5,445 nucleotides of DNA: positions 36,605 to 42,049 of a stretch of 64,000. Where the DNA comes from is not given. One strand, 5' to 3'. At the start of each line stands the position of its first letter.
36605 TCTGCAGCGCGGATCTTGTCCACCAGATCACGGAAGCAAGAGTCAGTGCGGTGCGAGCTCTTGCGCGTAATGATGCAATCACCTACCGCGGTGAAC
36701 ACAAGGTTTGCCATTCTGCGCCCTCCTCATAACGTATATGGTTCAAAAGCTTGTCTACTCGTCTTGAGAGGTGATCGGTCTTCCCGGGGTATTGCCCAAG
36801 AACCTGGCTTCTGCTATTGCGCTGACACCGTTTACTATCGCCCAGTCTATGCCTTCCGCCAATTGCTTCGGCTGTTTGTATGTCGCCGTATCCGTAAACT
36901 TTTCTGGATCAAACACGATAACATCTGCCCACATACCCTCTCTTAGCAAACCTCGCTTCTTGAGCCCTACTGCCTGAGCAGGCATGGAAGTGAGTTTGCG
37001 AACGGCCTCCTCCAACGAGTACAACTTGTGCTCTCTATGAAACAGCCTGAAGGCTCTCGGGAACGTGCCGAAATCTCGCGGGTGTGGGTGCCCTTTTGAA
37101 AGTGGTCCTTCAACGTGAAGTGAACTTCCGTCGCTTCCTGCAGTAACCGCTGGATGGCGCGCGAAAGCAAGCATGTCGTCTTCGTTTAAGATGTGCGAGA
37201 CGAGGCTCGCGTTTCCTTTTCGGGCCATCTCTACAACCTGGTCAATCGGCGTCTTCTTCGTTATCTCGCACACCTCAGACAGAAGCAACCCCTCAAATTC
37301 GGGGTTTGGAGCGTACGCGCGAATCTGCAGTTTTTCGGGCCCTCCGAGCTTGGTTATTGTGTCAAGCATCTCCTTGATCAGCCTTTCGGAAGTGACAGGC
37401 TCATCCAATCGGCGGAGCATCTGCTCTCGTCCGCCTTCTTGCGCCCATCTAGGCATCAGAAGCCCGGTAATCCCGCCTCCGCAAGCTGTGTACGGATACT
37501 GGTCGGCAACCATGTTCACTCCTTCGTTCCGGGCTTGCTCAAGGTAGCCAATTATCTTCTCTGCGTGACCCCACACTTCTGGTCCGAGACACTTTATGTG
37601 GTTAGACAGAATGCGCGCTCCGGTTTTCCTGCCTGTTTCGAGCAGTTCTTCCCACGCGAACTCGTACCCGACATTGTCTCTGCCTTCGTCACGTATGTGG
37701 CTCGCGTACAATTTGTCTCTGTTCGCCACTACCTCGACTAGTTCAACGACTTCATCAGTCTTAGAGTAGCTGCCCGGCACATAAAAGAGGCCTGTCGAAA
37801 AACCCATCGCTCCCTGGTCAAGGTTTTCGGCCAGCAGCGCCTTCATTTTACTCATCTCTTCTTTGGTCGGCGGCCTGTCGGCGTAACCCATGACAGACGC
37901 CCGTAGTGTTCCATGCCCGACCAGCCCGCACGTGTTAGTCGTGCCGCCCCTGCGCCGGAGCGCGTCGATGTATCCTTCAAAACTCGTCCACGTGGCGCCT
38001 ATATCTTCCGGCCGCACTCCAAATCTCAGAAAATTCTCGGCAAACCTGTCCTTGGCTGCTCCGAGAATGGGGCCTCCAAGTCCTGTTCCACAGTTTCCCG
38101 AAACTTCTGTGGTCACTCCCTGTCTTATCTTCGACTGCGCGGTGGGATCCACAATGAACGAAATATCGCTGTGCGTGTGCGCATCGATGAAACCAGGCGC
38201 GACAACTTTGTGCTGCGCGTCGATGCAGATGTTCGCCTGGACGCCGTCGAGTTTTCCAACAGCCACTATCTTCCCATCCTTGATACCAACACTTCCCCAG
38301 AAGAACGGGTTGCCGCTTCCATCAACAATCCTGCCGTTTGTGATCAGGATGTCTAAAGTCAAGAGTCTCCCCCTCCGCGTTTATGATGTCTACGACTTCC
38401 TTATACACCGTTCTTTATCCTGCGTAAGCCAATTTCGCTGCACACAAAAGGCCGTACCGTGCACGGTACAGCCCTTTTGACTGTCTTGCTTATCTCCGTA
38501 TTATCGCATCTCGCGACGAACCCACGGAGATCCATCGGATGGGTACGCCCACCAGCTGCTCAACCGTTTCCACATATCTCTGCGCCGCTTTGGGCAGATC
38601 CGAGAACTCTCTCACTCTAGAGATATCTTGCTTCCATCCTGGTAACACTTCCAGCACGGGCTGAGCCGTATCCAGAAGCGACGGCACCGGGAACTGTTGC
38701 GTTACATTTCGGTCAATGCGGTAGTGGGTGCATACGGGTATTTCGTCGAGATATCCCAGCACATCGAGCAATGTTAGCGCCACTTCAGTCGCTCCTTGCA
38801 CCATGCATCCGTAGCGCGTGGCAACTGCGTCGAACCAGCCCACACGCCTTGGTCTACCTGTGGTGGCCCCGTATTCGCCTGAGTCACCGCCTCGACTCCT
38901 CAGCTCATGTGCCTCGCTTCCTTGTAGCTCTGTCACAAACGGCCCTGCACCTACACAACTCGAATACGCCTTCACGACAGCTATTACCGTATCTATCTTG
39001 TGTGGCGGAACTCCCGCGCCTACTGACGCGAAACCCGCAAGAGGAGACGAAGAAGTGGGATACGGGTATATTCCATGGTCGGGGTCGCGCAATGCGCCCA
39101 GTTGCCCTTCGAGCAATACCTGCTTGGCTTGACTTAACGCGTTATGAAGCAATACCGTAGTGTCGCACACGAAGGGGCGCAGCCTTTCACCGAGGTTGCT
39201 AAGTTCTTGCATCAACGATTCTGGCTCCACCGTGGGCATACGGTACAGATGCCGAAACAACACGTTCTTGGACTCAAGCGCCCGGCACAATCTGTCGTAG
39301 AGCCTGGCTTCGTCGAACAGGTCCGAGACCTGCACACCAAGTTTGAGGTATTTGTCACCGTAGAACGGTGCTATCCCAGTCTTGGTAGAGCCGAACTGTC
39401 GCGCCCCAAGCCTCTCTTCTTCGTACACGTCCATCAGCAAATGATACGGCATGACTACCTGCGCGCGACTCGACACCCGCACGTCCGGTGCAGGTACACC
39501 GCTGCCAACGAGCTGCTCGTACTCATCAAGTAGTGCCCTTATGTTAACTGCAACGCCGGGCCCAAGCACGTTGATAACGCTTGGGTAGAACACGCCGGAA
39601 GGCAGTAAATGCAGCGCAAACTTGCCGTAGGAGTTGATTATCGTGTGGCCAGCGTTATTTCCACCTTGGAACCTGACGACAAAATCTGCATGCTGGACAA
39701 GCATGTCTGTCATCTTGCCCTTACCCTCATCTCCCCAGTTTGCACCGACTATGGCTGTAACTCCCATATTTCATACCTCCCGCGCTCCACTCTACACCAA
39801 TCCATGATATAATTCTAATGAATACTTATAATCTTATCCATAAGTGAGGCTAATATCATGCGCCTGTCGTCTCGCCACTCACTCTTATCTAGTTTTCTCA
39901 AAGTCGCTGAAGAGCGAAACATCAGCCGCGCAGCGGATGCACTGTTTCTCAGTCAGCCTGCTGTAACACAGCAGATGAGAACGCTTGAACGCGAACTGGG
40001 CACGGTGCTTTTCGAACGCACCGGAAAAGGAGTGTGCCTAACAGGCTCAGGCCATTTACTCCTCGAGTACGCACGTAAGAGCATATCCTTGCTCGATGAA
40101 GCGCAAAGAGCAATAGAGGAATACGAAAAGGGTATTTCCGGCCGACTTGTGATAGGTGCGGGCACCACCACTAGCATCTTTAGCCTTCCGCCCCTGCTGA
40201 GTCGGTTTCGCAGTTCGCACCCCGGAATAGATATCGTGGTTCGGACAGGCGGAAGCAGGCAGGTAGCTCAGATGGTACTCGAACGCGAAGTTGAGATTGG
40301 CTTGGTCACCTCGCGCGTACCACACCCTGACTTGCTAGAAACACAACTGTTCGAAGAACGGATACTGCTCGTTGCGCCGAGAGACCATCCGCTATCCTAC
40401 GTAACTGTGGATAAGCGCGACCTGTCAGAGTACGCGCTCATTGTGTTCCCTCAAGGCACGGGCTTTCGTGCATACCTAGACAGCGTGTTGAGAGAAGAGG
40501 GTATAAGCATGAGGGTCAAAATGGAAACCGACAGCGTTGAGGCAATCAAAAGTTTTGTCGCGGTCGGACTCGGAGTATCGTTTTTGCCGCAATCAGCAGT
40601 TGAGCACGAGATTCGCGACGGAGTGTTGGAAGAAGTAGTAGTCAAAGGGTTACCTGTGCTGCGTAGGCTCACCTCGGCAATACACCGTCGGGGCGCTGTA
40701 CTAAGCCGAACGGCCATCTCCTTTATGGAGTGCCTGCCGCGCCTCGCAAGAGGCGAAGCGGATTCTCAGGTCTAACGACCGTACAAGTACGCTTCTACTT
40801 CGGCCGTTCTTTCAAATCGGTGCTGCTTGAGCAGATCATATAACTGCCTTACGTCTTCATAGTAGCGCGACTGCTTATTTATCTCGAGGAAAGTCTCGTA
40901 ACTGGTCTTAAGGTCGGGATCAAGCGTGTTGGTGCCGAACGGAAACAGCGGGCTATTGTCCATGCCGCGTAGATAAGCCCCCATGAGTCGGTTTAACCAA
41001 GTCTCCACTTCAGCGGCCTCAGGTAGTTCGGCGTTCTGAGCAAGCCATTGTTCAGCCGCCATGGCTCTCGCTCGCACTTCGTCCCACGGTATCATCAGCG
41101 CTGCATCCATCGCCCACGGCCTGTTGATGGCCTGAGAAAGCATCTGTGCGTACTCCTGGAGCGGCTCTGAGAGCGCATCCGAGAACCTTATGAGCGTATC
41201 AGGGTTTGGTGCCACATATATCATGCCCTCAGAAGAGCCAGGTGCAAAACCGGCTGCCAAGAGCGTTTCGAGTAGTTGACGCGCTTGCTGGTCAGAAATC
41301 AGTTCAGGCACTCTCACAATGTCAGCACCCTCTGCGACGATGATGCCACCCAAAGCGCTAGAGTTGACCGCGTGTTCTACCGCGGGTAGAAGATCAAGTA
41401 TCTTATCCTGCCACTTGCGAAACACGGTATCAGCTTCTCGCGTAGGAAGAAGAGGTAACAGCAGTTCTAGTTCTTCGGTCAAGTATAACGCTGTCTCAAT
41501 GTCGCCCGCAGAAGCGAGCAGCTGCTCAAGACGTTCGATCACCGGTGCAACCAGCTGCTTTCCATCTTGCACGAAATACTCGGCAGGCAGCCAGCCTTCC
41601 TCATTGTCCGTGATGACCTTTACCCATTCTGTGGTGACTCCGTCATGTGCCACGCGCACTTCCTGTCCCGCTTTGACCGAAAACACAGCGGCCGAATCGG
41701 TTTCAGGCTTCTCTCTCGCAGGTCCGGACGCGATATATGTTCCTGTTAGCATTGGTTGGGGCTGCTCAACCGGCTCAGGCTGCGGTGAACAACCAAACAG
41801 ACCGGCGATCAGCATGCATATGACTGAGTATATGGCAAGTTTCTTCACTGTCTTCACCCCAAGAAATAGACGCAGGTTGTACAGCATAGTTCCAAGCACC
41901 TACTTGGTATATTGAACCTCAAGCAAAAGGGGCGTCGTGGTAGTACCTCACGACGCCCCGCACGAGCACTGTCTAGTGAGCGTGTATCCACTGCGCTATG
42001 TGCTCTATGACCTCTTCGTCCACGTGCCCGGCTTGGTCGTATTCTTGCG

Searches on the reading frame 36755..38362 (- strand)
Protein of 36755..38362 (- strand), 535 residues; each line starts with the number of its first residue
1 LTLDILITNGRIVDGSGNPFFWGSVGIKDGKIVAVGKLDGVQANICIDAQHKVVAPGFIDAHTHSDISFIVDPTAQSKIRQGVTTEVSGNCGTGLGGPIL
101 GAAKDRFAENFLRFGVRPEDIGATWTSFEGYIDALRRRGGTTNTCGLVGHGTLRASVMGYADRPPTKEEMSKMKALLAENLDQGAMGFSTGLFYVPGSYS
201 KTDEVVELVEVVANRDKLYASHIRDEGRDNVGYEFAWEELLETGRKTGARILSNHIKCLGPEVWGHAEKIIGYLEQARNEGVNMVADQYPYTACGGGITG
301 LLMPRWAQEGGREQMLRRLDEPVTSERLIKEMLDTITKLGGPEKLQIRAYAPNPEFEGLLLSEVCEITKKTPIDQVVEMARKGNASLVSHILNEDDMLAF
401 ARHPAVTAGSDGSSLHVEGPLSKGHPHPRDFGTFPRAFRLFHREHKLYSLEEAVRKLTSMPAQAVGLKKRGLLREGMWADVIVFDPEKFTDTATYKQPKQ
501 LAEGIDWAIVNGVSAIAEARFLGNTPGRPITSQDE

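Call 43: search_protein_families(library=pfam, proteins=[window:36755-38362:-], max_evalue=1)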
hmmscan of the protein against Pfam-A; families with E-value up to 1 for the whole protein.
window:36755-38362:- (535 aa): 4 families
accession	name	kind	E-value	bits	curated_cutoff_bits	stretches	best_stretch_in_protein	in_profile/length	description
PF07969.17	Amidohydro_3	-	5.8e-26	92.4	29.7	2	47-192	3-141/472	Amidohydrolase family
PF01979.26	Amidohydro_1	-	1.5e-10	41.3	25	2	441-491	274-321/345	Amidohydrolase family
PF00449.26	Urease_alpha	-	0.0065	17.2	23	1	2-39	65-106/121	Urease alpha-subunit, N-terminal domain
PF22039.1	HUTI_composite_bact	-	0.061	13.4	25.5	1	27-42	5-20/26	Imidazolonepropionase-like composite domain, bacteria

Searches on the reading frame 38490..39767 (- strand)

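Call 96: search_protein_families(library=pfam, proteins=[window:38490-39767:-], max_evalue=0.00001)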
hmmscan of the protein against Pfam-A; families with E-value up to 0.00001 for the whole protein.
window:38490-39767:- (425 aa): 1 family
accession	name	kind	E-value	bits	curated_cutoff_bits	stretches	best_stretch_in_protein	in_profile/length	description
PF00709.27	Adenylsucc_synt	-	2.3e-157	524.5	27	1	5-423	1-416/416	Adenylosuccinate synthetase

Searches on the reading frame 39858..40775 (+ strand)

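Call 96: search_protein_families(library=pfam, proteins=[window:39858-40775:+], max_evalue=0.00001)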
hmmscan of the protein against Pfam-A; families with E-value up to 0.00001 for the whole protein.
window:39858-40775:+ (305 aa): 2 families
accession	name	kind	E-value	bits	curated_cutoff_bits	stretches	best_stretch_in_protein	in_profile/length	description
PF03466.25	LysR_substrate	-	3.4e-50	170.8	28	1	92-294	3-205/209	LysR substrate binding domain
PF00126.33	HTH_1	-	1.2e-20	73.6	26.6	1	9-65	3-59/60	Bacterial regulatory helix-turn-helix protein, lysR family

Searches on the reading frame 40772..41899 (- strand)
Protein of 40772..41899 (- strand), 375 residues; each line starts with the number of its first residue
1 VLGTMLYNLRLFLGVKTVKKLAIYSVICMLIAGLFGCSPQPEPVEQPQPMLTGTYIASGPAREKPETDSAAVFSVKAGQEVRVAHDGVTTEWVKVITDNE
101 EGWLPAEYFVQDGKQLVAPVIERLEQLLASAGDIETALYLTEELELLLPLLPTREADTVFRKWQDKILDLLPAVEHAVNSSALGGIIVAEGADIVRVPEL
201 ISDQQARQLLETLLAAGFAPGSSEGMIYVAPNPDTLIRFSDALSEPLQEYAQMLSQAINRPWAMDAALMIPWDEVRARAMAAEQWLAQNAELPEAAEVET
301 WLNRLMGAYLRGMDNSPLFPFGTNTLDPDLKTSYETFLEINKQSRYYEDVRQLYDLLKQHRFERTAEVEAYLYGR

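Call 96: search_protein_families(library=pfam, proteins=[window:40772-41899:-], max_evalue=0.00001)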
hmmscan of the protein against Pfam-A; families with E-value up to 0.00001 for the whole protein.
window:40772-41899:- (375 aa): 1 family
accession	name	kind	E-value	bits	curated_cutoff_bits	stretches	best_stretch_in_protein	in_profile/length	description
PF08239.17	SH3_3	-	4.8e-07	30.3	27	1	62-108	6-52/54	Bacterial SH3 domain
